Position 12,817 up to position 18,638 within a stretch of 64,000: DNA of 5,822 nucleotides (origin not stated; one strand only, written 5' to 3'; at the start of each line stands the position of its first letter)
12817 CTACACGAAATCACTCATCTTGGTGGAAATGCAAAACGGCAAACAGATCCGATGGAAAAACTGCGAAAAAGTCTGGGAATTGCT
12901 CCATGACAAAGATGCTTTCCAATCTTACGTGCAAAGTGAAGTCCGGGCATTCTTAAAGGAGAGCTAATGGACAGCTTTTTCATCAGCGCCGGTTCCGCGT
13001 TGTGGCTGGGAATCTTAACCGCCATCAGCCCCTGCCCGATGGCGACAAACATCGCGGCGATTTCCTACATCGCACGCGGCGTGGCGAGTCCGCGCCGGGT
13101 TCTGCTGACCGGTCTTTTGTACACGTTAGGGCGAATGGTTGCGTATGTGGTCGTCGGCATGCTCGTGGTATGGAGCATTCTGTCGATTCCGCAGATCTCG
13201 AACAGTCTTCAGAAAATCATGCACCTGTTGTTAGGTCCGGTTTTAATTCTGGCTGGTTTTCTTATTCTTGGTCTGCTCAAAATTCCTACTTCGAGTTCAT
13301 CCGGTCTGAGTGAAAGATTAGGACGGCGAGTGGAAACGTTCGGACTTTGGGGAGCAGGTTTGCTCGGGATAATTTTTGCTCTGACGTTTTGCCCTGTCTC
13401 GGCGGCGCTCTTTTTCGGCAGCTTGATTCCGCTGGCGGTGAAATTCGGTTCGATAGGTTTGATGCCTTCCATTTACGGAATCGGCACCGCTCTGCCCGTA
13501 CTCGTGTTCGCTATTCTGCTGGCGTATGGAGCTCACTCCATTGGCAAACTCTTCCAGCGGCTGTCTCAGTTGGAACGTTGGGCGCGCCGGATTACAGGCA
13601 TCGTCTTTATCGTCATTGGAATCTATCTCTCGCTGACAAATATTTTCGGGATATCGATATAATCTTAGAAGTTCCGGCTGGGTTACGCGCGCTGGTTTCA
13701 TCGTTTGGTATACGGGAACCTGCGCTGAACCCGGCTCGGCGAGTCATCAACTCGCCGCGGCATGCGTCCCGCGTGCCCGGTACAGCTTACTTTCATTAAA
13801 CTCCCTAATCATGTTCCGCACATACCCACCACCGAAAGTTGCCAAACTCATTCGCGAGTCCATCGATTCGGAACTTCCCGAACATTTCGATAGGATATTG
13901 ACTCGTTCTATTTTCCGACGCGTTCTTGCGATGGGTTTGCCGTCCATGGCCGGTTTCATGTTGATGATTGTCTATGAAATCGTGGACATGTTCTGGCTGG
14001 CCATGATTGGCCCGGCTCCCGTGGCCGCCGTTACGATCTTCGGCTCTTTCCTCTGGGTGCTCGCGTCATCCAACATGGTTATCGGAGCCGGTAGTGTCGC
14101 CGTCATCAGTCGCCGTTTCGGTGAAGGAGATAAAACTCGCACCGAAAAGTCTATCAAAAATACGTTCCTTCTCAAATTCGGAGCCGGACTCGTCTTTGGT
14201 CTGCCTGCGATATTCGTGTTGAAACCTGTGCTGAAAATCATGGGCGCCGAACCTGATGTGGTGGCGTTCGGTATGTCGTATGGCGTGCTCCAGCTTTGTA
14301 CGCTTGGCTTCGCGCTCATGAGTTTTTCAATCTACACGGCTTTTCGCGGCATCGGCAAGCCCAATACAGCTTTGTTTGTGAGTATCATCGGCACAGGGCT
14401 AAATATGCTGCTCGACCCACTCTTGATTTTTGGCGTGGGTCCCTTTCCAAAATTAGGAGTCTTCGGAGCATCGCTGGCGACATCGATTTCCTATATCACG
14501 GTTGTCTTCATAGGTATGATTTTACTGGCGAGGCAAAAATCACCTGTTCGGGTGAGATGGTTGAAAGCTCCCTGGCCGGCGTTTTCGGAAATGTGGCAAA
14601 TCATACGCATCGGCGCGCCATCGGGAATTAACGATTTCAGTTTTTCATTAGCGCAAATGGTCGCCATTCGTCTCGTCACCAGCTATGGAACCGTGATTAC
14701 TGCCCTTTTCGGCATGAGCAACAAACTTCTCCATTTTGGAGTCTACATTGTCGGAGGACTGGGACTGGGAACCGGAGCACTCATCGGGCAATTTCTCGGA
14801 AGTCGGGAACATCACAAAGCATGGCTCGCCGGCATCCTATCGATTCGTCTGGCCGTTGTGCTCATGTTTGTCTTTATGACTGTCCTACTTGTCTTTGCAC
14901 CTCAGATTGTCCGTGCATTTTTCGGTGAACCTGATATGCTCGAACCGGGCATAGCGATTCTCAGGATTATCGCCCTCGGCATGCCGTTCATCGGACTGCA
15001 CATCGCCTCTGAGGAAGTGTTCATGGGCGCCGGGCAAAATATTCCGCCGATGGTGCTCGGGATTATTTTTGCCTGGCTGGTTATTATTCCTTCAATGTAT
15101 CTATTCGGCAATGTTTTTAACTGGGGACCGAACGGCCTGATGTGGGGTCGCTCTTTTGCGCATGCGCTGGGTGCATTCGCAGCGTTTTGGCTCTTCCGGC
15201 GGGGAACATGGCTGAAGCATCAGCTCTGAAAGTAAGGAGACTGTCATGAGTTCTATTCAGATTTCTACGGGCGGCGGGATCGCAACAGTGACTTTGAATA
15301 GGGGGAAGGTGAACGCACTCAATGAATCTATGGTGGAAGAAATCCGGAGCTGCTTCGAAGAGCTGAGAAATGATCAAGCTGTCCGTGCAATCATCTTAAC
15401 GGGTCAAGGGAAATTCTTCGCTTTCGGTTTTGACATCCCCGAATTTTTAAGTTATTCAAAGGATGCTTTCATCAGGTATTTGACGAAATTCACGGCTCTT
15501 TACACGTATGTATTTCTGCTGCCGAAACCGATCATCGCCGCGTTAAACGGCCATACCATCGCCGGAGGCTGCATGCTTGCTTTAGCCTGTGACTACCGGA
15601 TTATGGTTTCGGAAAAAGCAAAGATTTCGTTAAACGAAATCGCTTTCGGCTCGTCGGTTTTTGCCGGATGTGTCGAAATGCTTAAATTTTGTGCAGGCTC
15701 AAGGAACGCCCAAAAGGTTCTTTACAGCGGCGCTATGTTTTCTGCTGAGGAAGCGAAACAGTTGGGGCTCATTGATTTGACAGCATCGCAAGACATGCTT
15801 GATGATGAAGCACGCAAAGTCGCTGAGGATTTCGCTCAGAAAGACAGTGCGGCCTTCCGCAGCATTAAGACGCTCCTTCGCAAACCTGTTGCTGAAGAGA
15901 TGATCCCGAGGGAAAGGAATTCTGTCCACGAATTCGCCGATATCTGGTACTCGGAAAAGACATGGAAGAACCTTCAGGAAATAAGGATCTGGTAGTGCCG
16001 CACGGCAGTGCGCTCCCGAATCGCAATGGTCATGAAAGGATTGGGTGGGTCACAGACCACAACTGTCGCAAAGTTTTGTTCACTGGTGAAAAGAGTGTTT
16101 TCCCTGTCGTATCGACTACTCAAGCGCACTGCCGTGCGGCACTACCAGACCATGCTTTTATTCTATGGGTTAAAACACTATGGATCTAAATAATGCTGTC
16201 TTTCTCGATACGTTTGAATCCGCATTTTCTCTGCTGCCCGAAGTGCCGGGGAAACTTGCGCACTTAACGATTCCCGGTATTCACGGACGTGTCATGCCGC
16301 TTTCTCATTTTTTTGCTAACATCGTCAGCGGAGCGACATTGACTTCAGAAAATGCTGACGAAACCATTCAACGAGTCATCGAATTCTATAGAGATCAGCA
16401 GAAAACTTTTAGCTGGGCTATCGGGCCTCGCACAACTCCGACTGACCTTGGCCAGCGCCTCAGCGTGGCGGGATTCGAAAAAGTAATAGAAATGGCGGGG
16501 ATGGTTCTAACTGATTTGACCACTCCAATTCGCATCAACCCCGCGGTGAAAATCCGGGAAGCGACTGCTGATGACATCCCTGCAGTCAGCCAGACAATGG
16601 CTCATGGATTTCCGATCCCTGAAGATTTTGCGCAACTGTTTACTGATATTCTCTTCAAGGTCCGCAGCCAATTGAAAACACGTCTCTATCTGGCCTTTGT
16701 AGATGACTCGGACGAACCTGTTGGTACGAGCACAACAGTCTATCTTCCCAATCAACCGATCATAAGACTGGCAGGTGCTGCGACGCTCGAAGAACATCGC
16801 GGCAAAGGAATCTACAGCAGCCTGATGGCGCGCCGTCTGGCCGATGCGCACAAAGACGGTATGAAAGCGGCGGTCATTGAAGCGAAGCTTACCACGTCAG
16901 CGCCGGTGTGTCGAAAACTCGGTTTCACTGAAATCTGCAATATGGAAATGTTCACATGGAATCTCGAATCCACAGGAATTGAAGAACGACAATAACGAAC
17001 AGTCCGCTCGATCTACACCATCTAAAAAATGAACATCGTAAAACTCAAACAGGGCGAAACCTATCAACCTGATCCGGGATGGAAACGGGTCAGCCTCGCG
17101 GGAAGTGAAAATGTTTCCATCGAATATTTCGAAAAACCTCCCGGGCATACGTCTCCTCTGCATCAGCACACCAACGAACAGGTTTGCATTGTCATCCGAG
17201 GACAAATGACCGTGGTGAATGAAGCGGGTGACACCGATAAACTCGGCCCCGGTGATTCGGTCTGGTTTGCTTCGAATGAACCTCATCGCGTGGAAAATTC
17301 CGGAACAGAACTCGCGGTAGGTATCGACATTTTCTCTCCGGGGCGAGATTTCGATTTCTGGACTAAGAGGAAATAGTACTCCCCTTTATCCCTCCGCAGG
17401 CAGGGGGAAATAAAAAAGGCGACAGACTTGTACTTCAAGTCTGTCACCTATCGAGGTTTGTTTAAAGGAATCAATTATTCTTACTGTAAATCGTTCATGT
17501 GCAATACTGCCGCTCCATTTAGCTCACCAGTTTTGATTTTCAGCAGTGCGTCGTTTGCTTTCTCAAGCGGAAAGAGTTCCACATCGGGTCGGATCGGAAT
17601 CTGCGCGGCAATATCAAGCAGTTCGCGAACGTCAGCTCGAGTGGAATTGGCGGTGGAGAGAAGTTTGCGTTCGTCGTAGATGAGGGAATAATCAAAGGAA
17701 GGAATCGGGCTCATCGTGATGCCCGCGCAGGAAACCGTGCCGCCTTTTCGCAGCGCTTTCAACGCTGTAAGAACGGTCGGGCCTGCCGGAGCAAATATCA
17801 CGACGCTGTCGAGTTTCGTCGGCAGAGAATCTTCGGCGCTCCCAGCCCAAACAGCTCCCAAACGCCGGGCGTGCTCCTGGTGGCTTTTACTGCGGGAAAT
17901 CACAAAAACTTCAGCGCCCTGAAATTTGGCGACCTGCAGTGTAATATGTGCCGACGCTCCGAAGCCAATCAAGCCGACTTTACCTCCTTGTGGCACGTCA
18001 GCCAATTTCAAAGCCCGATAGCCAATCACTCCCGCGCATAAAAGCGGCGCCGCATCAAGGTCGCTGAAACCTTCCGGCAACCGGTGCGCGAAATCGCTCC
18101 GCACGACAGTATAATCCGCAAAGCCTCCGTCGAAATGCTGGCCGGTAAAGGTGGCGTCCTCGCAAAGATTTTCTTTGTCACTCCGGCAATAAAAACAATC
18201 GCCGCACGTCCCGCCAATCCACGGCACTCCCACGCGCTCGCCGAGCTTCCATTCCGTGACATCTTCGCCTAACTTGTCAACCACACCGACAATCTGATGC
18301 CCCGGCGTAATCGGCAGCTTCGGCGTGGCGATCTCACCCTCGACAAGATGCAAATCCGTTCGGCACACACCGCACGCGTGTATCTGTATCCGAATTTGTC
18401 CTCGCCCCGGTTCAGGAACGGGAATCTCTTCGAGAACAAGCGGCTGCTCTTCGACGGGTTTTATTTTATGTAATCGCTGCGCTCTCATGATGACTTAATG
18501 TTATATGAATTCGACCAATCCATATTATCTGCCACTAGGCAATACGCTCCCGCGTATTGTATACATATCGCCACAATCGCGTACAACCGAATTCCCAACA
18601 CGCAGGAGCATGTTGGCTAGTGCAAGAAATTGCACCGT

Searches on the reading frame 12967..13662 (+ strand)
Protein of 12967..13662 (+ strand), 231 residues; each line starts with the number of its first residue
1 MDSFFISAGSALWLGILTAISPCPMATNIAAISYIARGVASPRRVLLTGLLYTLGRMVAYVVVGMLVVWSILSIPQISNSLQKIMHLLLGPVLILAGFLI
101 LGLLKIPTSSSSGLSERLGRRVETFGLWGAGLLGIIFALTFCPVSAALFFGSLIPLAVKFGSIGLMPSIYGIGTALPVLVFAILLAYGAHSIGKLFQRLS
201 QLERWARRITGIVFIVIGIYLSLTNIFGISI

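Call 62: search_protein_families(library=pfam, proteins=[window:12967-13662:+], max_evalue=0.00001)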
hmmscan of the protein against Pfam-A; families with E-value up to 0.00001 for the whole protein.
window:12967-13662:+ (231 aa): 1 family
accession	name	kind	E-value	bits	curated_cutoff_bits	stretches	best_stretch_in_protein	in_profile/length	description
PF13386.12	DsbD_2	-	8.7e-17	62.1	24.9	1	11-220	2-199/199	Cytochrome C biogenesis protein transmembrane region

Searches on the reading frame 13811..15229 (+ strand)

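Call 62: search_protein_families(library=pfam, proteins=[window:13811-15229:+], max_evalue=0.00001)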
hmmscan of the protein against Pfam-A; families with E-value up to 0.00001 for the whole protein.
window:13811-15229:+ (472 aa): 1 family
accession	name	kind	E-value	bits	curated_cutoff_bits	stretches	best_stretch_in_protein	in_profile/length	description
PF01554.23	MatE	-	2.5e-41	141.5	24.9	2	44-204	1-161/161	MatE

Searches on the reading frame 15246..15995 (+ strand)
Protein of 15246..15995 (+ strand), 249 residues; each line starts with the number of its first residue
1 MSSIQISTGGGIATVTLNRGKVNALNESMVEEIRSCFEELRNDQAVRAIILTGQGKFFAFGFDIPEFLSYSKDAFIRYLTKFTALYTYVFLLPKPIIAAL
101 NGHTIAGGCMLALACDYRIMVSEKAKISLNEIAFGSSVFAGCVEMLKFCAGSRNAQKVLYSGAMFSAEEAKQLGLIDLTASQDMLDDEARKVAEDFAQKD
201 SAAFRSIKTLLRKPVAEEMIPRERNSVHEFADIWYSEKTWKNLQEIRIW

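Call 63: search_protein_families(library=pfam, proteins=[window:15246-15995:+], max_evalue=0.00001)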
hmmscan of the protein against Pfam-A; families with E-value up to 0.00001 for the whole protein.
window:15246-15995:+ (249 aa): 2 families
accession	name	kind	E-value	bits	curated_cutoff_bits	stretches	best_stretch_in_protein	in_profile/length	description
PF00378.25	ECH_1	-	2.6e-52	178.1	27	1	9-219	3-213/251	Enoyl-CoA hydratase/isomerase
PF16113.10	ECH_2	-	7.2e-22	78.8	27.2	1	13-218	2-213/335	Enoyl-CoA hydratase/isomerase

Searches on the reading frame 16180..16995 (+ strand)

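Call 63: search_protein_families(library=pfam, proteins=[window:16180-16995:+], max_evalue=0.00001)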
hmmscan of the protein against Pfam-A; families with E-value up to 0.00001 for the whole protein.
window:16180-16995:+ (271 aa): 1 family
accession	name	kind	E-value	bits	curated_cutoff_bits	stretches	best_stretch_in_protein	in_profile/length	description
PF13527.13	Acetyltransf_9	-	1.2e-07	32.2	25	1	124-250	1-125/127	Acetyltransferase (GNAT) domain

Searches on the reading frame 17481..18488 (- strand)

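Call 63: search_protein_families(library=pfam, proteins=[window:17481-18488:-], max_evalue=0.00001)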
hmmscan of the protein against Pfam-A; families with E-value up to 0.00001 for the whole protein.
window:17481-18488:- (335 aa): 2 families
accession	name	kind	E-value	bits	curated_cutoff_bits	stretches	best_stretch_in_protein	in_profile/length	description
PF08240.17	ADH_N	-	1.5e-30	106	23.5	1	28-139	1-104/104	Alcohol dehydrogenase GroES-like domain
PF00107.32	ADH_zinc_N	-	2.8e-12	47.2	31.8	1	181-295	4-128/129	Zinc-binding dehydrogenase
